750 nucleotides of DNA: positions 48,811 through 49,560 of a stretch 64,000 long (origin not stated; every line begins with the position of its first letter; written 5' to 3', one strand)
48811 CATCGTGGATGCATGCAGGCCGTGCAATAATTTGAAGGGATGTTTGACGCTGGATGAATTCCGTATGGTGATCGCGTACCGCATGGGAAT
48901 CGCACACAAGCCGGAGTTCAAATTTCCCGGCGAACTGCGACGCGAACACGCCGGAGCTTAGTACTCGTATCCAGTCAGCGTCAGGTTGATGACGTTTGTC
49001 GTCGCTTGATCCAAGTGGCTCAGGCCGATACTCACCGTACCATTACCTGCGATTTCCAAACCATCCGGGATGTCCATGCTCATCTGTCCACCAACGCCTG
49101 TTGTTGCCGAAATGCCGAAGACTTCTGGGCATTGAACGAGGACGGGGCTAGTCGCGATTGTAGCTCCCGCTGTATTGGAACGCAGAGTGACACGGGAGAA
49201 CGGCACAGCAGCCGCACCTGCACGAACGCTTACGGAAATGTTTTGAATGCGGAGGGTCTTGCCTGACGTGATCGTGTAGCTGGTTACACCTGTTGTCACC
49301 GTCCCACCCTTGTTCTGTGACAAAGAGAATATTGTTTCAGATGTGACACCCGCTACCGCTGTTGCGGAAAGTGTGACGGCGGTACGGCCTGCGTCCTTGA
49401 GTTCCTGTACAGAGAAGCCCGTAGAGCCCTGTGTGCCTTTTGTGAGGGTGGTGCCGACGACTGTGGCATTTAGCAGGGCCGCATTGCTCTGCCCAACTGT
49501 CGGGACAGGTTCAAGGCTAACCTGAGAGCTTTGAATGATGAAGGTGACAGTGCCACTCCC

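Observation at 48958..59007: Minus-strand operon of giant Thr/Ser/Gly-rich fibre proteins sharing an N-terminal anchor and a repeated novel beta-domain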

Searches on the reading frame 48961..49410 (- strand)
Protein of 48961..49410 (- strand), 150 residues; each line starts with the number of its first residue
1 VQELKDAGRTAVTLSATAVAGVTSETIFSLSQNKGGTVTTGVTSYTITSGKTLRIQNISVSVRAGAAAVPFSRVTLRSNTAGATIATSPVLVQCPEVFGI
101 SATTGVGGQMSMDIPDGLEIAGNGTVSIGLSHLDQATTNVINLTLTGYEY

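Call 53: search_solved_structures(query=A2, max_evalue=10, show_alignments=3)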
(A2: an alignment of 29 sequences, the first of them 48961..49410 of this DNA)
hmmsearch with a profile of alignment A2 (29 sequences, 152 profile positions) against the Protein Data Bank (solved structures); distinct sequences matched with E-value up to 10: 0.

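Call 87: find_related_loci(query=A5, collection=genome_contigs, flank=8000)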
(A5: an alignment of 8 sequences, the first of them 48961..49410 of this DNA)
Query A5 (150 aa) in genome_contigs; peptide patterns used: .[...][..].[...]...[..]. (x = any residue, [..] = any of these).
2 stretches matched a pattern, but none encodes a relative of the query by tblastn (E <= 1e-3).

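Call 89: find_related_loci(query=A5, collection=viral_contigs, flank=10000)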
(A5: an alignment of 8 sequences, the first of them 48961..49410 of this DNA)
Query A5 (150 aa) in viral_contigs; peptide patterns used: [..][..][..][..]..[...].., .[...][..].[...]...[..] (x = any residue, [..] = any of these).
187 stretches matched a pattern; 56 encode a relative of the query (tblastn E <= 1e-3); 56 distinct loci.
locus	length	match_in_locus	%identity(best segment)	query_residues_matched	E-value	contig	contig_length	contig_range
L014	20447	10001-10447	62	2-150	9e-58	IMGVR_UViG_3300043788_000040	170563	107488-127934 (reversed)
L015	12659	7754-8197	54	2-150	1e-43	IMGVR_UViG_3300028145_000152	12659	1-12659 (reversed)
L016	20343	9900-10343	54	2-150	2e-42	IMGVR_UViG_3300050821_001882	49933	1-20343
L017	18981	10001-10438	43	1-150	4e-29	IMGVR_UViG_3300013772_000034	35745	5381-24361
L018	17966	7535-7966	44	2-150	2e-26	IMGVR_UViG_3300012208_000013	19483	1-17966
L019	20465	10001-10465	42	1-150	6e-26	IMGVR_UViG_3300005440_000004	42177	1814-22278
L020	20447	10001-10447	40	1-150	6e-23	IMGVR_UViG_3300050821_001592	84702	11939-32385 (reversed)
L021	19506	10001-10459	43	2-150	7e-23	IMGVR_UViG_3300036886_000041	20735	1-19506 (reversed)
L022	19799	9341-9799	43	2-150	7e-23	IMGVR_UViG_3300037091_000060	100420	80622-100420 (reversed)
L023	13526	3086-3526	43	1-150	2e-22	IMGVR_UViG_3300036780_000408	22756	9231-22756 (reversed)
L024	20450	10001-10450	38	1-150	1e-21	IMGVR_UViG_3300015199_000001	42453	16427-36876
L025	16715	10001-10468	38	1-150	1e-21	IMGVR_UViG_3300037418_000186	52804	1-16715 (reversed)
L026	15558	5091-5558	35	1-150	3e-21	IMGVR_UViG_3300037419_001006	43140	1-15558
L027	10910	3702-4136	40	1-150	5e-21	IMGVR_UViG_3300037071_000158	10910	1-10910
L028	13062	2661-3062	38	1-131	1e-20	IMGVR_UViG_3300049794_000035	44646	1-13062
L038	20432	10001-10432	39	1-150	8e-18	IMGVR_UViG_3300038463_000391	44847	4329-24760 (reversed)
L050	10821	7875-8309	38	1-150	7e-17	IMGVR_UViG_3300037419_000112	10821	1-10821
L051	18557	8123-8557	38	1-150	7e-17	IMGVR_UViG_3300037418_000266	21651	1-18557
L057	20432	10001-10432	40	1-150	3e-14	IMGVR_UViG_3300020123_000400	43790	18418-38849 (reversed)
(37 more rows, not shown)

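Call 91: search_protein_families(library=phrogs, proteins=[L024:3643-4809:+, L024:4888-5925:+, L024:7008-8393:+, L024:8396-9010:+, L024:9020-10453:+, L024:11903-13201:+, L024:13311-15428:+, L024:16136-17155:+, L024:17230-18180:+, L024:2506-3279:+], max_evalue=0.001)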
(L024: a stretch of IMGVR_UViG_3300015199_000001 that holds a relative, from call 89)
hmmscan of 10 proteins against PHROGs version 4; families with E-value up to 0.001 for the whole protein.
L024:3643-4809:+ (388 aa): 13 families
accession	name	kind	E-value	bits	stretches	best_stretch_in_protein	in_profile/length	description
phrog_67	-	other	2.8e-75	255.8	1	1-380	122-349/743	DNA methyltransferase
phrog_3008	-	other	7.7e-40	137.7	1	154-378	2-215/244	DNA methyltransferase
phrog_498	-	other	5.1e-27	95.7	1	14-379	215-425/633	DNA methyltransferase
phrog_6025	-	other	1.1e-26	94.7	2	56-135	40-121/192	DNA methyltransferase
phrog_23148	-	unknown function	2e-18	67.9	1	294-378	66-150/165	-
phrog_23085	-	unknown function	4.1e-12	46.9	1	283-384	16-116/138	-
phrog_18293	-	other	6.6e-12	46.4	1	309-377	42-110/119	methyltransferase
phrog_8769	-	other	1.6e-11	44.9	1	322-375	1-54/71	methyltransferase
phrog_6952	-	other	7.3e-08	33.5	1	312-367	113-168/181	DNA methyltransferase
phrog_12517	-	unknown function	5.8e-07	30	1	322-377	99-150/316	-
phrog_12862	-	unknown function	1.4e-05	26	0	2-35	2-35/149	-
phrog_18146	-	other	2e-05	24.7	1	330-364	67-101/452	DNA methyltransferase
phrog_11619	-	other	0.00021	21.8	0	9-97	74-138/186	DNA methyltransferase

L024:4888-5925:+ (345 aa): 0 families

L024:7008-8393:+ (461 aa): 0 families

L024:8396-9010:+ (204 aa): 0 families

L024:9020-10453:+ (477 aa): 0 families

L024:11903-13201:+ (432 aa): 3 families
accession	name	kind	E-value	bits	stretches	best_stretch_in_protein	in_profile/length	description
phrog_2472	-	unknown function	2.1e-42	146.6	1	224-417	109-311/324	-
phrog_2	-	head and packaging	5e-34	119.2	1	31-418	275-596/807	terminase large subunit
phrog_7579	-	head and packaging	1.7e-10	41.5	1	44-234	24-221/239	terminase large subunit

L024:13311-15428:+ (705 aa): 3 families
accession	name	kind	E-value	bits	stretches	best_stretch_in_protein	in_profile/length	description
phrog_1216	-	head and packaging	2.4e-101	341.4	1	48-685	31-693/714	portal protein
phrog_156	-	head and packaging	1.2e-06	28.3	0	316-493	288-469/681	portal protein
phrog_12082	-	head and packaging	6.6e-05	22.5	1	564-679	598-710/715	portal protein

L024:16136-17155:+ (339 aa): 1 family
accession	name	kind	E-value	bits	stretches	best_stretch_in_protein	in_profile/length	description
phrog_3927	-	head and packaging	3.2e-07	31.2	1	8-314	14-324/342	head scaffolding protein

L024:17230-18180:+ (316 aa): 1 family
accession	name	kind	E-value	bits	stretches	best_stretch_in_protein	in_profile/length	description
phrog_1328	-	head and packaging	1.7e-74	253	1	1-315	3-306/583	major head protein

L024:2506-3279:+ (257 aa): 4 families
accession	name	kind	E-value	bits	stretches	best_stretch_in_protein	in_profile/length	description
phrog_1408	-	DNA, RNA and nucleotide metabolism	1.9e-13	51.6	1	111-242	145-268/302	replication initiation protein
phrog_3992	-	DNA, RNA and nucleotide metabolism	9.1e-13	49.4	1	158-237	202-286/345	primosomal protein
phrog_2509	-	DNA, RNA and nucleotide metabolism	1.4e-05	25.8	1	142-241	164-268/277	replication initiation protein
phrog_1032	-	DNA, RNA and nucleotide metabolism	0.00013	23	1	143-235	174-262/281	replication initiation protein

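Call 92: search_protein_families(library=phrogs, proteins=[L057:1718-2926:+, L057:5037-6509:+, L057:6831-9428:+, L057:9428-10435:+, L057:10450-10986:+, L057:4388-5035:+, L038:2456-6496:-, L038:9299-10435:+, L038:10439-13795:-, L038:13883-16267:-], max_evalue=0.001)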
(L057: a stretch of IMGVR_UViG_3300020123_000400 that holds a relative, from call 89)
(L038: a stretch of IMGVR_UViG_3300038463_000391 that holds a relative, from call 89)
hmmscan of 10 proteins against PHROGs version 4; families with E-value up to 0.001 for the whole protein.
L057:1718-2926:+ (402 aa): 0 families

L057:5037-6509:+ (490 aa): 3 families
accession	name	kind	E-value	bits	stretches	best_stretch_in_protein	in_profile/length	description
phrog_5902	-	unknown function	1.4e-46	160.4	1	40-304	34-306/359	-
phrog_2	-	head and packaging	7.7e-38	131.8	1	40-465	266-592/807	terminase large subunit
phrog_20197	-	unknown function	0.00081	20.3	0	43-126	36-122/158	-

L057:6831-9428:+ (865 aa): 1 family
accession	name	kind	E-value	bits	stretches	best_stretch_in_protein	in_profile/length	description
phrog_1216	-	head and packaging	7.7e-110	369.5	1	130-831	6-700/714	portal protein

L057:9428-10435:+ (335 aa): 0 families

L057:10450-10986:+ (178 aa): 0 families

L057:4388-5035:+ (215 aa): 1 family
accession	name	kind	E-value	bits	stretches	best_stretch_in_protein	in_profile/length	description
phrog_12933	-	unknown function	1.2e-12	49.2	1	12-131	4-126/197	-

L038:2456-6496:- (1346 aa): 0 families

L038:9299-10435:+ (378 aa): 0 families

L038:10439-13795:- (1118 aa): 2 families
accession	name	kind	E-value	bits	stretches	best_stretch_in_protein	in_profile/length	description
phrog_20878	-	tail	2e-06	28.5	1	403-449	63-109/365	tail fiber protein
phrog_5073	-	tail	2.9e-05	24.3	1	395-442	209-255/519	tail fiber protein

L038:13883-16267:- (794 aa): 0 families
